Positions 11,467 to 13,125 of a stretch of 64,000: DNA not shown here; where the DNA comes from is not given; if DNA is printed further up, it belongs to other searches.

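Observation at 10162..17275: Five consecutive radical SAM genes including two tandem paralog pairs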

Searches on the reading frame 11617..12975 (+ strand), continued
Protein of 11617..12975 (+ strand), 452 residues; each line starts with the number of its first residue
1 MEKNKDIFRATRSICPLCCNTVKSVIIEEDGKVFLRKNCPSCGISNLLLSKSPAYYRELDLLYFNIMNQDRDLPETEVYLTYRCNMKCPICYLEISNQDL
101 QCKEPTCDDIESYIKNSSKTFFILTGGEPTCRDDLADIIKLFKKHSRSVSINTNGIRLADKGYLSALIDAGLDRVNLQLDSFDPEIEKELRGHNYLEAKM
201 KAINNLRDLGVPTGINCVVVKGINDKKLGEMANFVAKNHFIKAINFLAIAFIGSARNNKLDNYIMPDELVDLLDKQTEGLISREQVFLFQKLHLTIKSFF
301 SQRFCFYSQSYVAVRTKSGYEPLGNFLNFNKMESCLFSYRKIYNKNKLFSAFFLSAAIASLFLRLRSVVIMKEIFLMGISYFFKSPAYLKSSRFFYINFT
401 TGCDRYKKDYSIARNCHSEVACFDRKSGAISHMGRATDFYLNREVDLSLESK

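Call 66: fold_search(model_id=the predicted structure, library=pdb)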
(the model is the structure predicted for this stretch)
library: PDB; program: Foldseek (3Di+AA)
matches with E <= 10: 1512; with E <= 0.001: 138
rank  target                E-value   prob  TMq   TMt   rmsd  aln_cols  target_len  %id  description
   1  7tol                  2.6e-32  1.00  0.78  0.72   5.2       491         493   23  X-ray crystal structure of glycerol dibiphytanyl glycerol tetraether - macrocyclic archaeol synthase (GDGT-MAS) from Met (released 2022-08-31)
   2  7tom                  4.9e-32  1.00  0.79  0.72   4.7       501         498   22  X-ray crystal structure of glycerol dibiphytanyl glycerol tetraether - macrocyclic archaeol synthase (GDGT-MAS) from Met (released 2022-08-31)
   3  1tv7_B                1.6e-11  1.00  0.39  0.53   4.3       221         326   24  Structure of the S-adenosylmethionine dependent Enzyme MoaA (released 2004-08-31)
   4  1tv7_A                5.9e-11  1.00  0.37  0.50   5.5       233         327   23  Structure of the S-adenosylmethionine dependent Enzyme MoaA (released 2004-08-31)
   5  2fb2_B                8.8e-11  1.00  0.38  0.51   4.8       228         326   23  Structure of the MoaA Arg17/266/268/Ala triple mutant (released 2006-05-09)
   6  2fb2_A                1.0e-10  1.00  0.39  0.53   3.9       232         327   24  Structure of the MoaA Arg17/266/268/Ala triple mutant (released 2006-05-09)
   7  5v1t_A                6.3e-10  1.00  0.41  0.42   7.5       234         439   21  Crystal structure of Streptococcus suis SuiB bound to precursor peptide SuiA (released 2017-08-30)
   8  6y1x_A                6.7e-10  1.00  0.35  0.60   4.8       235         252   19  X-ray structure of the radical SAM protein NifB, a key nitrogenase maturating enzyme (released 2020-06-17)
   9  8hzv_C                1.1e-09  1.00  0.37  0.35   7.1       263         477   16  The crystal structure of a Radical SAM Enzyme DesII (released 2024-07-10)
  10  7vob                  1.3e-09  1.00  0.36  0.49   3.8       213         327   21  The crystal structure of a Radical SAM Enzyme BlsE involved in the Biosynthesis of Blasticidin S (released 2022-05-04)
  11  7bi7_B                1.8e-09  1.00  0.38  0.60   4.8       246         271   20  An Unexpected P-Cluster like Intermediate En Route to the Nitrogenase FeMo-co (released 2021-03-10)
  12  5v1q_B                1.9e-09  1.00  0.40  0.41  13.4       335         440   16  Crystal structure of Streptococcus suis SuiB (released 2017-08-30)
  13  7jma                  2.3e-09  1.00  0.37  0.72   3.6       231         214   19  Crystal structure of the apo form of Nitrogenase iron-molybdenum cofactor biosynthesis enzyme NifB from Methanothermobac (released 2020-10-28)
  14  7jmb_A                3.2e-09  1.00  0.38  0.63   4.9       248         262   18  Crystal structure of Nitrogenase iron-molybdenum cofactor biosynthesis enzyme NifB from Methanothermobacter thermautot (released 2020-10-28)
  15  6q2p_B                3.8e-09  1.00  0.38  0.57   4.6       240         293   18  Crystal structure of mouse viperin bound to cytidine triphosphate and S-adenosylhomocysteine (released 2020-01-22)
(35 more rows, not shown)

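Call 71: search_solved_structures(query=P0071, max_evalue=1e-20, show_alignments=1)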
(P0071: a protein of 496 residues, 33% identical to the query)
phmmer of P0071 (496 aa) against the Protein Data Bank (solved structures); distinct sequences matched with E-value up to 1e-20: 1.
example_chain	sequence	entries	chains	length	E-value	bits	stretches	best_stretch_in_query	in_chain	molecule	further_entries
7tol_A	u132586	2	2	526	4.1e-156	523.4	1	5-490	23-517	glycerol dibiphytanyl glycerol tetraether - macrocyclic archaeol synthase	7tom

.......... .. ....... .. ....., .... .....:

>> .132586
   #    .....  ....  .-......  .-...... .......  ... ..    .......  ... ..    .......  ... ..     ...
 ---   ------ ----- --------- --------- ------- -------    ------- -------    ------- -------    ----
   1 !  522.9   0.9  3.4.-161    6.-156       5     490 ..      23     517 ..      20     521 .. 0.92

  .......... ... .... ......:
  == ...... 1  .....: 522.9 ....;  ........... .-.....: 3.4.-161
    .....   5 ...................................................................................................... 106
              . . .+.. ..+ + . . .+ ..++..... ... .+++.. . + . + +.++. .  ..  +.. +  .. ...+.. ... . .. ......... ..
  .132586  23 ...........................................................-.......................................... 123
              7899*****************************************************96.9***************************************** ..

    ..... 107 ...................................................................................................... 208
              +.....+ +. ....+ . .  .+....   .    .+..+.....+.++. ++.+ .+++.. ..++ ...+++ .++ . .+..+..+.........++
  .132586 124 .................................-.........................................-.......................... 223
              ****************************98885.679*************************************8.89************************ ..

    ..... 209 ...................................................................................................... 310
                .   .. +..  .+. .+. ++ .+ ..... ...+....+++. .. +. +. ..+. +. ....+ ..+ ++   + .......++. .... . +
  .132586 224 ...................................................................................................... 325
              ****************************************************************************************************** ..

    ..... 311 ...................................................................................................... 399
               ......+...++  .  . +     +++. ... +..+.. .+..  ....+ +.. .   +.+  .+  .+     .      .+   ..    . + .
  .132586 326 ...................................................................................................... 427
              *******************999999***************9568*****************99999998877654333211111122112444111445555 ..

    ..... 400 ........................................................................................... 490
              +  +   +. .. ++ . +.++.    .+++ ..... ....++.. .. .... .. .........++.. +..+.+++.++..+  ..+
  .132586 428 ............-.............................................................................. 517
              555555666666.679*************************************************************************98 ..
